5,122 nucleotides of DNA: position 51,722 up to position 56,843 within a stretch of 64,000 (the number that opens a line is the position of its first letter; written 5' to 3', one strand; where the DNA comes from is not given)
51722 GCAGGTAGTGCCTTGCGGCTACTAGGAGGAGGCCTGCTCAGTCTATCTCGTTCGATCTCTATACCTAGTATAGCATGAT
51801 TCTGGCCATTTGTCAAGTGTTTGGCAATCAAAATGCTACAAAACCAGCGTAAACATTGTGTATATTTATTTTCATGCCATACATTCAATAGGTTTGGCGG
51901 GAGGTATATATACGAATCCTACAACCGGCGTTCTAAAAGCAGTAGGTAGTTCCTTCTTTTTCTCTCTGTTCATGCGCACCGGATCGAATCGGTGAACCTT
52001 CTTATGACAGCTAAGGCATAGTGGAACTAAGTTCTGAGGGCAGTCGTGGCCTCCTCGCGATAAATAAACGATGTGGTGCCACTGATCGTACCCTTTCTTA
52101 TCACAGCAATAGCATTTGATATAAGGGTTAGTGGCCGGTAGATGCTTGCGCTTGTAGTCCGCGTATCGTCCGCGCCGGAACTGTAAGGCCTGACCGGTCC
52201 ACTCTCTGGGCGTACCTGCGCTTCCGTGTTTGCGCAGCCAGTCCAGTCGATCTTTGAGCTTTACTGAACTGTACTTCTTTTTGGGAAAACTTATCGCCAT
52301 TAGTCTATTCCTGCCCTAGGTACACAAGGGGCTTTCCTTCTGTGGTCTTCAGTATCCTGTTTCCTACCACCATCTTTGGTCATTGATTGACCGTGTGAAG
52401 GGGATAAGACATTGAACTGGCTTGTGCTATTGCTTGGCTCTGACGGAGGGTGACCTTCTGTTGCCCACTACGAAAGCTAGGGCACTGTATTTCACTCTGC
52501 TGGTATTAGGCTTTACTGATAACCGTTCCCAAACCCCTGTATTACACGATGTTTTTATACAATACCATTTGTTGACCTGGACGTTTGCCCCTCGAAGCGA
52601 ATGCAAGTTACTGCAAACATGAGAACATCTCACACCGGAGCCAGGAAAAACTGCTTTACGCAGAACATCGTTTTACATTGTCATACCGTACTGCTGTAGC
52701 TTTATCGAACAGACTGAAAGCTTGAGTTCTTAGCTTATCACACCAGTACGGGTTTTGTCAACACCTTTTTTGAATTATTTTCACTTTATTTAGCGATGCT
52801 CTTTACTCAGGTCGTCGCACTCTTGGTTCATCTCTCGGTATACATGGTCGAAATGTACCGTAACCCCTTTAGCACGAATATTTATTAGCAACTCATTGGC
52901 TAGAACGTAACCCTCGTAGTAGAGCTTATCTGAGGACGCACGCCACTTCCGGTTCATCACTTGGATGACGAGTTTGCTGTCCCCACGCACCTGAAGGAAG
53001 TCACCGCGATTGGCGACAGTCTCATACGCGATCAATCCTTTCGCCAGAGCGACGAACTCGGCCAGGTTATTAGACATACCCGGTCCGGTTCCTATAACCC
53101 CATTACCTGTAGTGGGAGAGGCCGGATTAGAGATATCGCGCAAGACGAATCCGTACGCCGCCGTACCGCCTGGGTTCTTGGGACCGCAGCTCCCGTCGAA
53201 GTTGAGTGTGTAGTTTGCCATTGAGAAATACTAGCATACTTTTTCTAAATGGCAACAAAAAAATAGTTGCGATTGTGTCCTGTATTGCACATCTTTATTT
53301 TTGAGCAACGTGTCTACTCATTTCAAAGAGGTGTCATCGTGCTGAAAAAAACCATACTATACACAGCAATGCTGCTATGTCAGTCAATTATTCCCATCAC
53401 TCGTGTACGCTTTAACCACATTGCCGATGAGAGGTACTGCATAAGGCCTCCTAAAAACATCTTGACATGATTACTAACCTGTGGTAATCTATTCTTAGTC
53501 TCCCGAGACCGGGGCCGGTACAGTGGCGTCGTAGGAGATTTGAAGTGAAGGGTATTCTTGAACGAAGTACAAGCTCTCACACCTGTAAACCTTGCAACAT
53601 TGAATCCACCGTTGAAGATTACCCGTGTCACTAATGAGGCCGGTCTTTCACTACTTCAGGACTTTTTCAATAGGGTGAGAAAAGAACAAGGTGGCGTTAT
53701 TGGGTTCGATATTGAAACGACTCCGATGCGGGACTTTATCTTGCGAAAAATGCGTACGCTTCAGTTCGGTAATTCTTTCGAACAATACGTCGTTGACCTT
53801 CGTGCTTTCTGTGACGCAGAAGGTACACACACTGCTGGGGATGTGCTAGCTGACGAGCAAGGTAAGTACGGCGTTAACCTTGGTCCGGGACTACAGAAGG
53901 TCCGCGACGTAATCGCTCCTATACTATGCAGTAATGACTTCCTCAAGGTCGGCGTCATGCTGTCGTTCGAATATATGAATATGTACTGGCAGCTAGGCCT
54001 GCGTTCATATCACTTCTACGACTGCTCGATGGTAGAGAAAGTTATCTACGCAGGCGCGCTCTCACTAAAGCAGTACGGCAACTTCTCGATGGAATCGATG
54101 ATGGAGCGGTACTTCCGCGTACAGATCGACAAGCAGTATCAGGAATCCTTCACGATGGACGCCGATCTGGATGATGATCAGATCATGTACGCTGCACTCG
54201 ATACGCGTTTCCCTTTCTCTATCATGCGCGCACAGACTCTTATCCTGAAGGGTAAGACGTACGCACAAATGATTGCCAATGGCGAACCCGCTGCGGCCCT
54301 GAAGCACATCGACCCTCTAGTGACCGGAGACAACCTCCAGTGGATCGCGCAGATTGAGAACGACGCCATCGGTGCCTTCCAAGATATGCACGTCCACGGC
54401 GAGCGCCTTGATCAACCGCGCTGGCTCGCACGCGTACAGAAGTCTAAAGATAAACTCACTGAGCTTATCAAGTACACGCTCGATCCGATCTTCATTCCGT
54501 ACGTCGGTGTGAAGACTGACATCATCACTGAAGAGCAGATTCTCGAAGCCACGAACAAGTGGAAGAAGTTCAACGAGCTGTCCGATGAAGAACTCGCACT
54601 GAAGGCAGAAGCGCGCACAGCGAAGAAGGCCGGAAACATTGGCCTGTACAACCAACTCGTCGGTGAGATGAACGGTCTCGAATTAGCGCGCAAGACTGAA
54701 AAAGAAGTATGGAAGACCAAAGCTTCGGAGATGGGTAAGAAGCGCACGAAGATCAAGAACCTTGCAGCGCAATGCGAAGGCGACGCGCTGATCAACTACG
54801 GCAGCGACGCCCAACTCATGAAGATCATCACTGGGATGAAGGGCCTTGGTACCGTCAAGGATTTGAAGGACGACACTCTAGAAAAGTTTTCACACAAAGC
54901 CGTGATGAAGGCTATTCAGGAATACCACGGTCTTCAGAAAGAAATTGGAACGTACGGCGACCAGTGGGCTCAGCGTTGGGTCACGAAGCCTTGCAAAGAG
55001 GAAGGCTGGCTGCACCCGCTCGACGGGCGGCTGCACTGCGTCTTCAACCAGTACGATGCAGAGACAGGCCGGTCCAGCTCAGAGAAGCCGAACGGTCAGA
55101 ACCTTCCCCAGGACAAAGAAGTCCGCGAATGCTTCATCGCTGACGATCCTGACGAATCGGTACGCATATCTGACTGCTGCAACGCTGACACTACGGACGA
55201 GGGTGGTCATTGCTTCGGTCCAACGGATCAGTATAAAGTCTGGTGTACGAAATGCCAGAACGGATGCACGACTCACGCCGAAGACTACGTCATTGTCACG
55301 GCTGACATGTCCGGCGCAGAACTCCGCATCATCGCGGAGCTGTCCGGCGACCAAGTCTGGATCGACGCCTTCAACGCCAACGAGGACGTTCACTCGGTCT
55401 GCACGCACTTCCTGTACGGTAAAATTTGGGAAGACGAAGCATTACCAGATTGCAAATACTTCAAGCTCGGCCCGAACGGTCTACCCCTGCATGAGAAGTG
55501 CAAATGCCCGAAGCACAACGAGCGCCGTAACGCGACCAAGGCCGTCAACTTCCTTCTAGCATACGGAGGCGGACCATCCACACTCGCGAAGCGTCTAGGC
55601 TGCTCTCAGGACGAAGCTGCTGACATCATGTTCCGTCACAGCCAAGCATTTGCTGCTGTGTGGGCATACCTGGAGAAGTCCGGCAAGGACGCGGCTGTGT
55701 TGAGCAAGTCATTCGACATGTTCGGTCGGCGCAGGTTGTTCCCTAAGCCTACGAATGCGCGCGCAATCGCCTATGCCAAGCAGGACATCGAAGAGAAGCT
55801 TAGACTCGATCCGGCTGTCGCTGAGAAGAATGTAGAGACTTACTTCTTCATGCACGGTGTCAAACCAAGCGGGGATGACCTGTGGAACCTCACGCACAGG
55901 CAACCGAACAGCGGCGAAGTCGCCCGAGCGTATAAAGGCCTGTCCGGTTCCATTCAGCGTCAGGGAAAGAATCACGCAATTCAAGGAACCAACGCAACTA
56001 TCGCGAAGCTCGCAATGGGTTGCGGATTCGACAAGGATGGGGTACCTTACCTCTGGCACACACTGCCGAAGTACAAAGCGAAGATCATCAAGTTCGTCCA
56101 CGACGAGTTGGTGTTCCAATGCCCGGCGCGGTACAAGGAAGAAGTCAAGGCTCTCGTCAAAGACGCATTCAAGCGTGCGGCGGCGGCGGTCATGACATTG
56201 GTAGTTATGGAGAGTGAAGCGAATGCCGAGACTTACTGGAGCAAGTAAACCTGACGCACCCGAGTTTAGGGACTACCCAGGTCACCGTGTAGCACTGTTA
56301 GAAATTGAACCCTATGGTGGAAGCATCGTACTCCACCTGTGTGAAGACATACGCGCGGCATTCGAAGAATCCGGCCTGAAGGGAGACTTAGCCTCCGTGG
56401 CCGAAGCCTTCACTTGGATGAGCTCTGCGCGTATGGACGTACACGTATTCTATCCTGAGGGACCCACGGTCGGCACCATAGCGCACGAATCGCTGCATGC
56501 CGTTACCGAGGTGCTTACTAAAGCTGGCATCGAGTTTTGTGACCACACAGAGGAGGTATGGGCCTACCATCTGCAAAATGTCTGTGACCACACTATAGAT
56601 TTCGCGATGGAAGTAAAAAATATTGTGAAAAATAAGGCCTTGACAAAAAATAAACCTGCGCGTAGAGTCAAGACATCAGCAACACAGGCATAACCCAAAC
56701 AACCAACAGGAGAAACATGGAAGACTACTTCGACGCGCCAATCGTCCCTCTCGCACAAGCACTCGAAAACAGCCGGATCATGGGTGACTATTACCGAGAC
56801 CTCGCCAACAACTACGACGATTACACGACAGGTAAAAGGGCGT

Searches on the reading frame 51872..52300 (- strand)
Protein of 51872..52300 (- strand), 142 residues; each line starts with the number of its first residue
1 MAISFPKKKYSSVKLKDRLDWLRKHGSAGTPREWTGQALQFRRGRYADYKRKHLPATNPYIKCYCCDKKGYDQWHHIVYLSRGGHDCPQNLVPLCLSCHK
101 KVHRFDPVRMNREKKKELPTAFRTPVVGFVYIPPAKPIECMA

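Call 69: search_protein_families(library=pfam, proteins=[window:51872-52300:-], max_evalue=0.01)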
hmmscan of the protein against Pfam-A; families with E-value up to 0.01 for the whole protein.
window:51872-52300:- (142 aa): 2 families
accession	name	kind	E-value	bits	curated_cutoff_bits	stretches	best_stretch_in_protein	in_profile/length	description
PF01844.29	HNH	-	9.3e-09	35.7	21.4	1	63-104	1-46/47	HNH endonuclease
PF14279.12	HNH_5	-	0.00011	22.5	27.5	1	63-106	1-48/56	HNH endonuclease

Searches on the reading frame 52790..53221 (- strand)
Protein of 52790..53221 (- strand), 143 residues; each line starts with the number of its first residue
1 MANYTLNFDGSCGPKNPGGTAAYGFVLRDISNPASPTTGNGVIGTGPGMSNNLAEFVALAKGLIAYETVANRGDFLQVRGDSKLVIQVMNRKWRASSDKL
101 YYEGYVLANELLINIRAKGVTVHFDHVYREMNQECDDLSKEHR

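Call 69: search_protein_families(library=pfam, proteins=[window:52790-53221:-], max_evalue=0.01)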
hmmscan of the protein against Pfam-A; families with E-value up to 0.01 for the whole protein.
window:52790-53221:- (143 aa): 2 families
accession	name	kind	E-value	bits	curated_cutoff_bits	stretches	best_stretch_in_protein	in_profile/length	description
PF13456.12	RVT_3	-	9.3e-09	35.7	21.6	1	7-141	1-122/123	Reverse transcriptase-like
PF00075.30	RNase_H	-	1.8e-06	28.6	25.8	1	4-141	4-138/141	RNase H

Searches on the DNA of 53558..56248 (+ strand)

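Call 79: search_rna_families(sources=[L002, L003, L004, L013], threshold=gathering)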
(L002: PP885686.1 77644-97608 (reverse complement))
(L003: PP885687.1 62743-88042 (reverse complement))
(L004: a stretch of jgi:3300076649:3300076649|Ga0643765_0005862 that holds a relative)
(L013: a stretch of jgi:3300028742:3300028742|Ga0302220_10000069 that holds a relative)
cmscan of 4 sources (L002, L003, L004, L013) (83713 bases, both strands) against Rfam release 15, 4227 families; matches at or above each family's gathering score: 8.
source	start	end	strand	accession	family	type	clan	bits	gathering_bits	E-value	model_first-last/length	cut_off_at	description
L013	5727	6023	+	RF04321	tmRNA_permuted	Gene;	-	67.4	47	1.1e-10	1-213/213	no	permuted transfer-messenger RNA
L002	9213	9437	+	RF04321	tmRNA_permuted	Gene;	-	63.3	47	9e-10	1-213/213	no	permuted transfer-messenger RNA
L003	24894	24951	+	RF02684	Twister-P5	Gene; ribozyme;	CL00120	62.2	37.6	2e-10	1-58/58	no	Type-P5 twister ribozyme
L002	3231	3302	-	RF00005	tRNA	Gene; tRNA;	CL00001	58.3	29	6.9e-10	1-71/71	no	tRNA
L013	5756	5832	+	RF01849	alpha_tmRNA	Gene;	CL00001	57.9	50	2.8e-13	87-168/355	no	Alphaproteobacteria transfer-messenger RNA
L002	9786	9858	+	RF00005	tRNA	Gene; tRNA;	CL00001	54.6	29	7e-09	1-71/71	no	tRNA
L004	2799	3095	+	RF04321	tmRNA_permuted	Gene;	-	49.1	47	1.7e-06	1-213/213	no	permuted transfer-messenger RNA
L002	9558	9615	+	RF00005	tRNA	Gene; tRNA;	CL00001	34.8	29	0.002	6-65/71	no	tRNA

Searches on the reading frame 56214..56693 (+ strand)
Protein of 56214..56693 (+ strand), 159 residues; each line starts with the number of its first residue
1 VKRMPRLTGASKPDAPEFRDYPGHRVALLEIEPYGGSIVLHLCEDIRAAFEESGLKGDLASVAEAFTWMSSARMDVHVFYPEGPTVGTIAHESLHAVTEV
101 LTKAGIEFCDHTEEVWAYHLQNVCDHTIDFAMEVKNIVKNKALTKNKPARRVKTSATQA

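Call 11: search_protein_families(library=pfam, proteins=[window:56214-56693:+], max_evalue=0.01)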
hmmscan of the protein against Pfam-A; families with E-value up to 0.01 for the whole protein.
window:56214-56693:+ (159 aa): 0 families

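Call 52: search_protein_families(library=phrogs, proteins=[window:56214-56693:+], max_evalue=0.01)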
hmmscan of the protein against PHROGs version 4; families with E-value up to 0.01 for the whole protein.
window:56214-56693:+ (159 aa): 1 family
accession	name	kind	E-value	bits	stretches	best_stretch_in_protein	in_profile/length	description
phrog_1365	-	unknown function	5.1e-09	37.2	1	31-135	10-120/127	-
